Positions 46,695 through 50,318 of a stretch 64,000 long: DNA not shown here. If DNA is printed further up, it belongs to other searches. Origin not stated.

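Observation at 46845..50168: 1107-aa transmembrane pseudokinase-like protein with nucleoporin-style FG repeats and three in-frame tandem-repeat arrays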

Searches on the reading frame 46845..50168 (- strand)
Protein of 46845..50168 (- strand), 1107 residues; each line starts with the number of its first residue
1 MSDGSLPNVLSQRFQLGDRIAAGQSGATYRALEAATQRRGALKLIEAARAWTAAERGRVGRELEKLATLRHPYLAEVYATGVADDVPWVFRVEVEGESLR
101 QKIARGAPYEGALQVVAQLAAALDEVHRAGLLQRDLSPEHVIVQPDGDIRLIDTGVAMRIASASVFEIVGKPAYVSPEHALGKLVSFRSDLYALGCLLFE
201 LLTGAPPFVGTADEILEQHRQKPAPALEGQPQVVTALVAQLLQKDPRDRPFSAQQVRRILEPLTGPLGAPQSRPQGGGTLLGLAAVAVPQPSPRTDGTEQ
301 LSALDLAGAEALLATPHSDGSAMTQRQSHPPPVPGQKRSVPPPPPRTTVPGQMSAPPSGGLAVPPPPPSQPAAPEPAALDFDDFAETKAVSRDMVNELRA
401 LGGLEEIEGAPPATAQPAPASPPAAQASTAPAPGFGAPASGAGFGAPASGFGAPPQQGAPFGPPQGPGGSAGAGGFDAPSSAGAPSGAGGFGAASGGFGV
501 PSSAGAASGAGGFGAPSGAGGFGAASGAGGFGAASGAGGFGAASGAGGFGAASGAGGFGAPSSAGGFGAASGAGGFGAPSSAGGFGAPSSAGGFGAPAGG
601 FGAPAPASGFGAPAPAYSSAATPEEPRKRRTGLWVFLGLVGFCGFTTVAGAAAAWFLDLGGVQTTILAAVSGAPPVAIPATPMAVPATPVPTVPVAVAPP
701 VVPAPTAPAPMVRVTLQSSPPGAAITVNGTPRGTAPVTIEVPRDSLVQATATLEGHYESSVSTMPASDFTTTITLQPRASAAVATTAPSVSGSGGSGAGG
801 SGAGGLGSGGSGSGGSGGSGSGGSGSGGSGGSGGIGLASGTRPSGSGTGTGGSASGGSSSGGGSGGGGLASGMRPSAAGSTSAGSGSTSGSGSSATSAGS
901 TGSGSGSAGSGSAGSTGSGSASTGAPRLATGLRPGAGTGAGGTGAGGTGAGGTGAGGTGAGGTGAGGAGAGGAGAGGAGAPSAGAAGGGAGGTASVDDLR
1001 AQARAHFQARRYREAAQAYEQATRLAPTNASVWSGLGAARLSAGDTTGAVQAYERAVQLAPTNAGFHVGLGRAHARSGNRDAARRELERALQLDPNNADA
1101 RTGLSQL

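Call 3: search_protein_families(library=pfam, proteins=[window:46845-50168:-], max_evalue=1)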
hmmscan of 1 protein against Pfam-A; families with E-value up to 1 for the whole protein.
window:46845-50168:- (1107 aa): 20 families
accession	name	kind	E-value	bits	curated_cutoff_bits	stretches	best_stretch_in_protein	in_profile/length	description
PF00069.31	Pkinase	-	9e-31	107.7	31.7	1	15-255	2-256/263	Protein kinase domain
PF13414.12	TPR_11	-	4e-19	68.5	26.8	3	1041-1078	5-42/42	TPR repeat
PF07719.23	TPR_2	-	7.6e-19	66.7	27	3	1066-1097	3-34/34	Tetratricopeptide repeat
PF14559.12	TPR_19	-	3.2e-15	56.6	25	2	1041-1107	2-68/68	Tetratricopeptide repeat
PF07714.23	PK_Tyr_Ser-Thr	-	6.1e-15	55.7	23.1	1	16-254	3-253/258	Protein tyrosine and serine/threonine kinase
PF00515.34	TPR_1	-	3e-14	52.6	27.8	3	1030-1063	1-34/34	Tetratricopeptide repeat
PF13432.12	TPR_16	-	1.5e-12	48.2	32.7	2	1001-1064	2-65/65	Tetratricopeptide repeat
PF13428.12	TPR_14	-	1.7e-11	44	23.5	3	1069-1107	6-44/44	Tetratricopeptide repeat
PF13181.12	TPR_8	-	2.4e-11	43.3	25.7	3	1067-1097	4-34/34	Tetratricopeptide repeat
PF13431.12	TPR_17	-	2.5e-10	40.2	24.4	2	1018-1051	1-34/34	Tetratricopeptide repeat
PF23914.1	TPR_CcmH_CycH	-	8.3e-10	39.2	42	1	1027-1101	47-124/158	Cytochrome c-type biogenesis protein H TPR domain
PF13371.12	TPR_9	-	7e-08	32.8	35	2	1042-1102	7-67/73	Tetratricopeptide repeat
PF13176.12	TPR_7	-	8.6e-06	25.9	27.9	0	1000-1029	3-34/36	Tetratricopeptide repeat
PF13424.12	TPR_12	-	1.5e-05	25.5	30.1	1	1030-1094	3-75/77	Tetratricopeptide repeat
PF13174.12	TPR_6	-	2.8e-05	24.9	26.3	0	1036-1062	6-32/33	Tetratricopeptide repeat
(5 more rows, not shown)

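Call 4: search_protein_families(library=ncbifam, proteins=[window:46845-50168:-], max_evalue=1)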
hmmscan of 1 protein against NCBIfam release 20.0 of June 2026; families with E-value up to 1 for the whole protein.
window:46845-50168:- (1107 aa): 37 families (the best 25 are shown)
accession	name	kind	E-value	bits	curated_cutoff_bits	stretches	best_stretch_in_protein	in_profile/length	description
NF033483.0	PknB_PASTA_kin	equivalog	8.8e-47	160.4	450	1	8-261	3-266/563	Stk1 family PASTA domain-containing Ser/Thr kinase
NF038150.1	lanthi_synth_IV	equivalog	2.6e-30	105.4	650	1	7-269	184-460/851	class IV lanthionine synthetase LanL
NF047741.1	antiphage_MADS6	equivalog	2.2e-29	102.4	460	2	94-275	280-472/612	methylation-associated defense system protein kinase MAD6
NF052427.1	StpK7MSMEG_1200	equivalog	1e-25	90.3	900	1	13-251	8-256/601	serine/threonine protein kinase StpK7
TIGR03903.1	TOMM_kin_cyc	equivalog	4.6e-21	74.4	705.75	1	36-257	2-241/1267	TOMM system kinase/cyclase fusion protein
NF053615.1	SerThrKinAfsKStmc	equivalog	1.7e-20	73.3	1300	1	14-428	15-431/809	protein serine/threonine kinase AfsK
NF038151.1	lanthi_synth_III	equivalog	1.7e-17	63.1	575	1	94-255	306-476/833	class III lanthionine synthetase LanKC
NF009651.0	PRK13184.1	equivalog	2.5e-14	52.2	839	1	12-262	2-289/932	serine/threonine-protein kinase PknD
NF033442.0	BREX_PglW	equivalog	2.3e-12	45.5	990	1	47-272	241-495/1391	BREX system serine/threonine kinase PglW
TIGR02917.1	PEP_TPR_lipo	equivalog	9.4e-12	43.6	312.2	1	1005-1107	576-678/899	XrtA/PEP-CTERM system TPR-repeat protein PrsT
TIGR02552.1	LcrH_SycD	equivalog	1.8e-11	43.9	104.8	1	998-1098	20-120/136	SycD/LcrH family type III secretion system chaperone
NF040959.1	MamA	equivalog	2.5e-09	36.9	200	1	1000-1101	41-142/204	magnetosome protein MamA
NF033920.0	C39_PA2778_fam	equivalog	1.2e-07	31.5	150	1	1003-1095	163-255/255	PA2778 family cysteine peptidase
TIGR03939.1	PGA_TPR_OMP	equivalog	1.9e-07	29.7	366.65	1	997-1105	87-195/800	poly-beta-1,6 N-acetyl-D-glucosamine export porin PgaA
TIGR02521.1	type_IV_pilW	equivalog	2e-07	30.8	154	2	1005-1064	40-99/234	type IV pilus biogenesis/stability protein PilW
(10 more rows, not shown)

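Call 7: find_homologous_proteins(query=window:46845-50168:-)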
Query window:46845-50168:- (1107 aa): 727 proteins with E <= 0.001 among 8000 candidates; the best 120 are listed.
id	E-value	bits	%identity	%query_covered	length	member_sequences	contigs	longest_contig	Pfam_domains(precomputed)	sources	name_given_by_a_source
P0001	0.0e+0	1166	90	10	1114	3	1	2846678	PF13431.13,PF23914.2,PF13414.13,PF08308.18,PF13176.13,PF13428.13,PF14559.13,PF07714.24,PF00069.32,PF13371.13,PF00515.35,PF13424.13,PF13432.13,PF13181.13,PF07719.24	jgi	jgi:serine/threonine protein kinase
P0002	0.0e+0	1045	64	17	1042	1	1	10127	PF13431.13,PF23914.2,PF13414.13,PF08308.18,PF13428.13,PF14559.13,PF07714.24,PF00069.32,PF13371.13,PF00515.35,PF13424.13,PF13432.13,PF13181.13,PF07719.24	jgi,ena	-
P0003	1.2e-267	909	55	70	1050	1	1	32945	PF13431.13,PF23914.2,PF13414.13,PF08308.18,PF13176.13,PF13428.13,PF14559.13,PF07714.24,PF00069.32,PF13371.13,PF00515.35,PF13424.13,PF13432.13,PF13181.13,PF07719.24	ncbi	ncbi:MAG: hypothetical protein OHK0013_08390 [Sandaracinaceae bacterium]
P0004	1.3e-254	866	54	71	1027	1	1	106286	PF13431.13,PF23914.2,PF13414.13,PF08308.18,PF13176.13,PF13428.13,PF14559.13,PF07714.24,PF00069.32,PF13371.13,PF00515.35,PF13424.13,PF13432.13,PF13181.13,PF07719.24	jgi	jgi:serine/threonine-protein kinase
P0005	2.7e-172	593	50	46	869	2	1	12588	PF13431.13,PF23914.2,PF13414.13,PF08308.18,PF13428.13,PF14559.13,PF07714.24,PF00069.32,PF00515.35,PF13432.13,PF13181.13,PF07719.24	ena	-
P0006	1.2e-141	492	62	24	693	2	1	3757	PF07714.24,PF00069.32,PF08308.18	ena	-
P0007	3.7e-132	460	53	30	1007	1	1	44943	PF14559.13,PF07714.24,PF00069.32,PF23914.2,PF13414.13,PF00515.35,PF13432.13,PF13428.13,PF13181.13,PF07719.24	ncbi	-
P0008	1.0e-125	439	59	10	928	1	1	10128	PF14559.13,PF07714.24,PF13431.13,PF00069.32,PF13414.13,PF00515.35,PF13432.13,PF13428.13,PF13181.13,PF07719.24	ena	-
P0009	5.7e-124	433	45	35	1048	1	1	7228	PF14559.13,PF07714.24,PF00069.32,PF23914.2,PF13414.13,PF00515.35,PF13432.13,PF13428.13,PF13181.13,PF07719.24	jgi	jgi:Flp pilus assembly protein TadD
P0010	1.8e-120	422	55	27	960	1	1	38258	PF14559.13,PF07714.24,PF00069.32,PF23914.2,PF13414.13,PF00515.35,PF13432.13,PF13428.13,PF13181.13,PF07719.24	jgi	jgi:serine/threonine-protein kinase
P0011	6.9e-120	420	43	42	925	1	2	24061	PF14559.13,PF07714.24,PF00069.32,PF23914.2,PF13414.13,PF00515.35,PF13432.13,PF13428.13,PF13181.13,PF07719.24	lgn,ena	-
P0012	1.5e-109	386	51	23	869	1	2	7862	PF13431.13,PF23914.2,PF13414.13,PF08308.18,PF13428.13,PF14559.13,PF07714.24,PF00069.32,PF13371.13,PF00515.35,PF13432.13,PF13181.13,PF07719.24,PF13174.13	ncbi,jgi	jgi:serine/threonine protein kinase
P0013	2.2e-107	378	49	28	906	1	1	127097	PF13431.13,PF23914.2,PF13414.13,PF13176.13,PF13428.13,PF14559.13,PF07714.24,PF00069.32,PF13371.13,PF00515.35,PF13432.13,PF13181.13,PF07719.24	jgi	jgi:serine/threonine-protein kinase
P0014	1.5e-105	372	53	10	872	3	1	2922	PF13431.13,PF23914.2,PF13414.13,PF13428.13,PF14559.13,PF07714.24,PF00069.32,PF13371.13,PF00515.35,PF13432.13,PF13181.13,PF07719.24,PF13174.13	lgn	-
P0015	2.9e-104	368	49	12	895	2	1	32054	PF14559.13,PF07714.24,PF00069.32,PF23914.2,PF13414.13,PF00515.35,PF13432.13,PF13428.13,PF07719.24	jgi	-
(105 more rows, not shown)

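Call 44: predict_structure(alignment_id=A1)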
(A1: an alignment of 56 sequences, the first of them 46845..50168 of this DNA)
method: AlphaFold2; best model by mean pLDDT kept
length: 1107 residues; sequences in the alignment: 56
mean_pLDDT: 64.5   pTM: 0.48
mean pLDDT of the five models: 64.5, 62.7, 61.5, 60.1, 59.5
residues with pLDDT >= 90: 417; 70-90: 56; 50-70: 84; < 50: 550
segments of 3 or more residues with pLDDT < 50: 274-302, 314-328, 335-339, 349-355, 362-381, 384-391, 408-412, 415-421, 425-432, 434-445, 448-478, 480-484, 486-587, 589-605, 607-612, 616-629, 660-688, 690-692, 694-700, 782-842, 844-992
pLDDT, mean of each block of 10 residues (from residue 1): 74 95 92 97 94 92 95 97 96 96 92 96 96 94 96 90 90 96 93 98 97 96 95 96 91 93 85 45 36 35 56 45 44 49 48 49 42 39 46 64 52 45 47 41 44 39 43 40 46 43 36 38 43 35 43 40 40 40 45 44 46 46 43 73 77 63 36 37 41 45 69 97 97 97 95 97 95 91 40 43 44 41 35 38 43 38 37 39 43 37 36 40 38 36 38 38 36 33 39 81 96 98 97 98 98 98 98 98 98 97 95
secondary structure, 60 per line:
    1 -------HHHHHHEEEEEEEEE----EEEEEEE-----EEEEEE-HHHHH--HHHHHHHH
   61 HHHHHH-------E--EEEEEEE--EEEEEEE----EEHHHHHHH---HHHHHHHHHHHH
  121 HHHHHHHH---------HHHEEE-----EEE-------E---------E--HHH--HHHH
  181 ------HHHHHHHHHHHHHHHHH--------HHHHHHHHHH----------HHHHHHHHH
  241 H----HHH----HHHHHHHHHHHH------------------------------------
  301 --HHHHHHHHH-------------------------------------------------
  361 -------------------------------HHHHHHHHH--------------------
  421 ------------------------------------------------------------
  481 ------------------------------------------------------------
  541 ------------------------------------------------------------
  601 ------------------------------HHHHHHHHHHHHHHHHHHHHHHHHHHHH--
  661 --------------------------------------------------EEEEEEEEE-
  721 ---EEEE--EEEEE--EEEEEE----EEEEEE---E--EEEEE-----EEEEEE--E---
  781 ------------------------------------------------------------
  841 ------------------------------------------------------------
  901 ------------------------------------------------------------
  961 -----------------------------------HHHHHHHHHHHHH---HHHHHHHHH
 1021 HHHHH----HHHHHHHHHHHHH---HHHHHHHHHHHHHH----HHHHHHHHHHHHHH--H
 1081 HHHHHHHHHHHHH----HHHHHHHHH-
elements in order (helices of 4 or more, strands of 3 or more residues): H8-13 E14-22 E27-33 E39-44 H46-50 H53-66 E77-83 E86-92 H99-105 H109-128 E141-143 E149-151 H177-180 H187-203 H212-221 H232-241 H253-264 H303-311 H392-400 H631-658 E711-719 E724-727 E730-734 E737-742 E747-752 E759-763 E769-774 H996-1008 H1012-1025 H1030-1042 H1046-1059 H1064-1077 H1080-1093 H1098-1106

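Call 49: fold_search(model_id=the predicted structure, library=pdb)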
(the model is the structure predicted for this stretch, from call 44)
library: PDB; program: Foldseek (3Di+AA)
matches with E <= 10: 2000; with E <= 0.001: 1838
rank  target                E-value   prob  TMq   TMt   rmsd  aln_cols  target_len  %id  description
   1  6b2p                  2.2e-18  1.00  0.21  0.83   2.9       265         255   29  Dual Inhibition of the Essential Protein Kinases A and B in Mycobacterium tuberculosis (released 2018-02-14)
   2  6i2p_A                1.0e-17  1.00  0.20  0.75   4.4       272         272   29  Crystal structure of the Mycobacterium tuberculosis PknB kinase domain (L33E mutant) in complex with its substrate Gar (released 2019-05-22)
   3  6i2p_B                1.3e-17  1.00  0.20  0.77   4.2       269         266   28  Crystal structure of the Mycobacterium tuberculosis PknB kinase domain (L33E mutant) in complex with its substrate Gar (released 2019-05-22)
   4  5u94                  1.9e-17  1.00  0.21  0.82   3.2       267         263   30  Crystal structure of the Mycobacterium tuberculosis PASTA kinase PknB in complex with the potential theraputic kinase in (released 2017-12-20)
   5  3f69_B                3.1e-17  1.00  0.21  0.75   5.0       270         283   30  Crystal structure of the Mycobacterium tuberculosis PknB mutant kinase domain in complex with KT5720 (released 2008-12-02)
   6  2fum_A                3.3e-17  1.00  0.20  0.80   4.4       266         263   30  Catalytic domain of protein kinase PknB from Mycobacterium tuberculosis in complex with mitoxantrone (released 2006-08-01)
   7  3orl                  3.6e-17  1.00  0.20  0.75   4.0       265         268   28  Mycobacterium tuberculosis PknB kinase domain L33D mutant (crystal form 3) (released 2010-12-15)
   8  1o6y                  4.7e-17  1.00  0.20  0.81   3.5       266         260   30  Catalytic domain of PknB kinase from Mycobacterium tuberculosis (released 2003-01-30)
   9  4x3f_C                5.7e-17  1.00  0.21  0.81   3.2       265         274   30  Crystal structure of the intracellular domain of the M. tuberculosis Ser/Thr kinase PknA (released 2015-01-21)
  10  3ori_A                6.3e-17  1.00  0.20  0.79   3.4       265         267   30  Mycobacterium tuberculosis PknB kinase domain L33D mutant (crystal form 1) (released 2010-12-15)
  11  2fum_B                7.0e-17  1.00  0.21  0.81   3.6       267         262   30  Catalytic domain of protein kinase PknB from Mycobacterium tuberculosis in complex with mitoxantrone (released 2006-08-01)
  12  1mru_A                1.4e-16  1.00  0.21  0.79   3.4       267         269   30  Intracellular Ser/Thr protein kinase domain of Mycobacterium tuberculosis PknB. (released 2003-02-11)
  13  4x3f_A                1.8e-16  1.00  0.21  0.78   3.8       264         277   29  Crystal structure of the intracellular domain of the M. tuberculosis Ser/Thr kinase PknA (released 2015-01-21)
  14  4x3f_B                2.2e-16  1.00  0.21  0.80   3.3       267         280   29  Crystal structure of the intracellular domain of the M. tuberculosis Ser/Thr kinase PknA (released 2015-01-21)
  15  4eqm_A                2.4e-16  1.00  0.21  0.80   3.0       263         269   22  Structural analysis of Staphylococcus aureus serine/threonine kinase PknB (released 2012-06-27)
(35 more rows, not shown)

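Call 50: find_related_loci(query=window:46845-50168:-, collection=genome_contigs, flank=3000)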
Query window:46845-50168:- (1107 aa) in genome_contigs; peptide patterns used: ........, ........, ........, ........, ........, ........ (x = any residue, [..] = any of these).
491 stretches matched a pattern; 36 encode a relative of the query (tblastn E <= 1e-3); 36 distinct loci.
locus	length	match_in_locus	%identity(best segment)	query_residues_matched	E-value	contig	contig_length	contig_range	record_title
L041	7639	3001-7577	57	1-1107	0e+0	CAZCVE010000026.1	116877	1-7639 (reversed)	MAG TPA_asm: uncultured Sandaracinaceae bacterium isolate SRP302895_co1_485 genome assembly, contig: NODE_334_length_116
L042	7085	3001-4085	88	996-1107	3e-53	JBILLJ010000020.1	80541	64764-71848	MAG: Sandaracinaceae bacterium isolate ME2017-07-27_3300044645_group7_bin65 Rohwer_bin1493_scaffold_98_c1, whole genome 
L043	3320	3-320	76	1002-1107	6e-43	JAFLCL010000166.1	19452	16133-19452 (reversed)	MAG: Deltaproteobacteria bacterium isolate UWPOB_DELTA5 gnl_X_FKCMEJAL_166, whole genome shotgun sequence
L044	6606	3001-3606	36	57-253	4e-25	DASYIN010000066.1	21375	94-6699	MAG TPA_asm: Steroidobacteraceae bacterium isolate SMAG_U4268 k141_2025886, whole genome shotgun sequence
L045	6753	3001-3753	29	13-258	3e-21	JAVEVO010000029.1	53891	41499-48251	MAG: Myxococcota bacterium isolate BF4_123 NODE_1677_length_53891_cov_5.737538_Biofilm4, whole genome shotgun sequence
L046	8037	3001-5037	26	13-1066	3e-19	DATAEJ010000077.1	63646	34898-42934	MAG TPA_asm: Candidatus Angelobacter sp. isolate SMAG_U6774 k141_3592749, whole genome shotgun sequence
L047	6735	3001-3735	28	11-249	2e-19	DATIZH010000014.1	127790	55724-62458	MAG TPA_asm: Nitrospiria bacterium isolate SMAG_U15296 k141_3283206, whole genome shotgun sequence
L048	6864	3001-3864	30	11-259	2e-18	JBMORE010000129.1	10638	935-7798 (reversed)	MAG: Myxococcota bacterium isolate Betzabe_MAG172 MAG172_129, whole genome shotgun sequence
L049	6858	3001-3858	28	29-284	4e-18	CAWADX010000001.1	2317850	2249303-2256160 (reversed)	MAG: uncultured Acidobacteriota bacterium isolate MFD03346.bin.1.39 genome assembly, contig: contig_1096, whole genome s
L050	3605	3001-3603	30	11-207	6e-17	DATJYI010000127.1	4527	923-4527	MAG TPA_asm: Nitrospiria bacterium isolate SMAG_U15148 k141_3877032, whole genome shotgun sequence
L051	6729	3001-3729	42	995-1107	1e-16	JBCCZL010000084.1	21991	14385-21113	MAG: Myxococcota bacterium isolate P01_F01_bin.34 k141_1226336_length_21991_cov_10.0000, whole genome shotgun sequence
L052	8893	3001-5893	31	13-1107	1e-15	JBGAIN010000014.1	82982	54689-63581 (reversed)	MAG: Limisphaerales bacterium isolate MAG_MBR_H125.5 MBRH125-5_opera_contig_1235, whole genome shotgun sequence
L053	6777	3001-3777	24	13-261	5e-14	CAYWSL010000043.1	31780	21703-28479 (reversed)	MAG TPA_asm: uncultured Pirellulaceae bacterium isolate SRP114822_co2_91 genome assembly, contig: NODE_1175_length_31780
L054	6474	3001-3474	33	112-249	4e-14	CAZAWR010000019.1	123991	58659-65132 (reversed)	MAG TPA_asm: uncultured Polyangiaceae bacterium isolate binchicken_co266_243 genome assembly, contig: NODE_347_length_12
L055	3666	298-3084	29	130-1107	6e-12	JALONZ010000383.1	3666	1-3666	MAG: Anaerolineae bacterium isolate Prado090 scaffold_80939, whole genome shotgun sequence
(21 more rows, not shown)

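Call 76: list_cluster_members(proteins=[window:46845-50168:-, P0121, P0001])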
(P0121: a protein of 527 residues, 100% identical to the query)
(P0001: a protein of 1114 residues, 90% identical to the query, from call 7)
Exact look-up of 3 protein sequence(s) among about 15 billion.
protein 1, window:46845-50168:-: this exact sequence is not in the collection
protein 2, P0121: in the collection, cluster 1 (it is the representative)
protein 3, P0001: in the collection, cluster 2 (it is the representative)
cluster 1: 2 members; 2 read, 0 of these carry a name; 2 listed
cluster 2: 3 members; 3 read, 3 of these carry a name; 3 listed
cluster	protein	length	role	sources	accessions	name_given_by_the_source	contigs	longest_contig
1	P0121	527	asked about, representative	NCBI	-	-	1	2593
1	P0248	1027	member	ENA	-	-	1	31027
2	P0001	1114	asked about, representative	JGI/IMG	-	serine/threonine protein kinase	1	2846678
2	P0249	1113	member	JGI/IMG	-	serine/threonine protein kinase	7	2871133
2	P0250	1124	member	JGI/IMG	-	serine/threonine protein kinase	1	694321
